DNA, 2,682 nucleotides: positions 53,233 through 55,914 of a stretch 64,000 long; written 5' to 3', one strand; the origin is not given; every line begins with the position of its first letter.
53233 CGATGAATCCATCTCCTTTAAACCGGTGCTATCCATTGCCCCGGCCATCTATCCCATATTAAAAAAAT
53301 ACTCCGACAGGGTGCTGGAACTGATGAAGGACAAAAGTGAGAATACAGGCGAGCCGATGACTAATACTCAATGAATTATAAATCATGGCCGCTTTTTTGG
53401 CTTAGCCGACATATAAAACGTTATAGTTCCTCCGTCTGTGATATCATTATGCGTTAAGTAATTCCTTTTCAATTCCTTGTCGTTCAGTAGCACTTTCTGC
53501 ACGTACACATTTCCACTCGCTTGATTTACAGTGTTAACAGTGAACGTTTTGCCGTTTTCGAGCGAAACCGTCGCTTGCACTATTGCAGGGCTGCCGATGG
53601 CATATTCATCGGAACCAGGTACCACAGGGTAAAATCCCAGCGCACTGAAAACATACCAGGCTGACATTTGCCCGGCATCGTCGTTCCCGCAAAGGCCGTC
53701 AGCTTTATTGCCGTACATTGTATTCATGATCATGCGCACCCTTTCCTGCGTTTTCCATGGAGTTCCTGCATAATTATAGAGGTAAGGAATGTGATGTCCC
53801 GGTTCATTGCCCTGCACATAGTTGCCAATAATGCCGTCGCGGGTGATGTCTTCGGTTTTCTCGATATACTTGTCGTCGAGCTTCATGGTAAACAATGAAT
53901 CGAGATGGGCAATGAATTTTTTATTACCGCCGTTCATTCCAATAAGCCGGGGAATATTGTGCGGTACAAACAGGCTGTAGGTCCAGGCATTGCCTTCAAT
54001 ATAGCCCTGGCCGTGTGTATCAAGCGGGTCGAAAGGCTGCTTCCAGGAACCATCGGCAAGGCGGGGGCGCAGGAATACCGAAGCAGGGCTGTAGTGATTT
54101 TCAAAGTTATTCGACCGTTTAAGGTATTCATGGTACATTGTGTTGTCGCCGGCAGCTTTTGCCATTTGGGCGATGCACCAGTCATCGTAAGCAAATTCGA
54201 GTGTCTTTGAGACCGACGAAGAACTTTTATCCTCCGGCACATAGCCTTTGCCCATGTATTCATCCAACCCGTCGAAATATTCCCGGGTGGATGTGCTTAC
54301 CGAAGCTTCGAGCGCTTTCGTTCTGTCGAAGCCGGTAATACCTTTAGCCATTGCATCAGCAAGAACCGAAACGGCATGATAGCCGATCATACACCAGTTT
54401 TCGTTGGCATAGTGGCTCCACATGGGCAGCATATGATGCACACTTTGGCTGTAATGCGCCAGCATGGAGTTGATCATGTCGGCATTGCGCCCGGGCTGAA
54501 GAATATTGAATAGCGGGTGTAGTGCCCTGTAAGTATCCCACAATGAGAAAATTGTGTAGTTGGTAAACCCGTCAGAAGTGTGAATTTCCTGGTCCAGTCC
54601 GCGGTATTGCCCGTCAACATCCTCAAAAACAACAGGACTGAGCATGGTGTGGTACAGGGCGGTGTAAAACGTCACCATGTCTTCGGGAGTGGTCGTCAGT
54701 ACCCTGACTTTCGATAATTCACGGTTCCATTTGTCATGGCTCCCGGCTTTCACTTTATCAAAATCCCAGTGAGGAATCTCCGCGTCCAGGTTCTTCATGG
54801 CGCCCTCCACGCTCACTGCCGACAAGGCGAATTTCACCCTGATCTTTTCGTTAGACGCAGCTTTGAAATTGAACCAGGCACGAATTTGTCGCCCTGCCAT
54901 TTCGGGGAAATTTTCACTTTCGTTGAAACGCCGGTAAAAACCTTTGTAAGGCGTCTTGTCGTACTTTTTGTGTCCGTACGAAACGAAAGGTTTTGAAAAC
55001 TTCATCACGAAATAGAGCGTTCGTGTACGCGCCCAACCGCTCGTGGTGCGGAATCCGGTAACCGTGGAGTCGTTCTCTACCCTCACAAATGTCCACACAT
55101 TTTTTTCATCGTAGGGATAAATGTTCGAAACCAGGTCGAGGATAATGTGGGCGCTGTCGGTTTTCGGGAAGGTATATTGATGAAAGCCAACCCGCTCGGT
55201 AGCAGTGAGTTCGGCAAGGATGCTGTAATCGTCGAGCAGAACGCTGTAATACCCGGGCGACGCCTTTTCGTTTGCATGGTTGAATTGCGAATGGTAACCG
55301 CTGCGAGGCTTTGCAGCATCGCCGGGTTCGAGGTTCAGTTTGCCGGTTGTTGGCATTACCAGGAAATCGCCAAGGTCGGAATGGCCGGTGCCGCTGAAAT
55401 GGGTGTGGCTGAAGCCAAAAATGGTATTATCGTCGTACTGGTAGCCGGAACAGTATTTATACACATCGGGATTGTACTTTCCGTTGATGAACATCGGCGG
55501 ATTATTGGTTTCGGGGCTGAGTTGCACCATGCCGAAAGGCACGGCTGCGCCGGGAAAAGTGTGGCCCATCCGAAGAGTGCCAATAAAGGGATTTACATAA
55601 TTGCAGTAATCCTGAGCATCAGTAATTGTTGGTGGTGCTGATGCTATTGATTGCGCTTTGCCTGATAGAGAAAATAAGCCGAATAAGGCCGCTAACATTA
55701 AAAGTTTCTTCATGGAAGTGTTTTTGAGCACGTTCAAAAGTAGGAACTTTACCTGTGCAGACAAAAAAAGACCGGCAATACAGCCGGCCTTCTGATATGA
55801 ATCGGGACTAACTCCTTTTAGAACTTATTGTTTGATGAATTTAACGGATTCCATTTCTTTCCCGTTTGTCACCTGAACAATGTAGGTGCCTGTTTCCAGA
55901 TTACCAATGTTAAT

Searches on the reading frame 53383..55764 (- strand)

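Call 37: search_protein_families(library=pfam, proteins=[window:53383-55764:-], max_evalue=0.0001)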
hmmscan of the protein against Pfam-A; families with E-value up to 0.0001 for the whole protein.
window:53383-55764:- (793 aa): 2 families
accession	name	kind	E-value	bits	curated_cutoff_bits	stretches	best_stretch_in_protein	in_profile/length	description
PF07971.18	Glyco_hydro_92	-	3.5e-181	603.7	24.6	1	321-786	1-463/464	Glycosyl hydrolase family 92 catalytic domain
PF17678.7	Glyco_hydro_92N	-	1.9e-82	277.1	34.5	1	56-315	1-236/236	Glycosyl hydrolase family 92 N-terminal domain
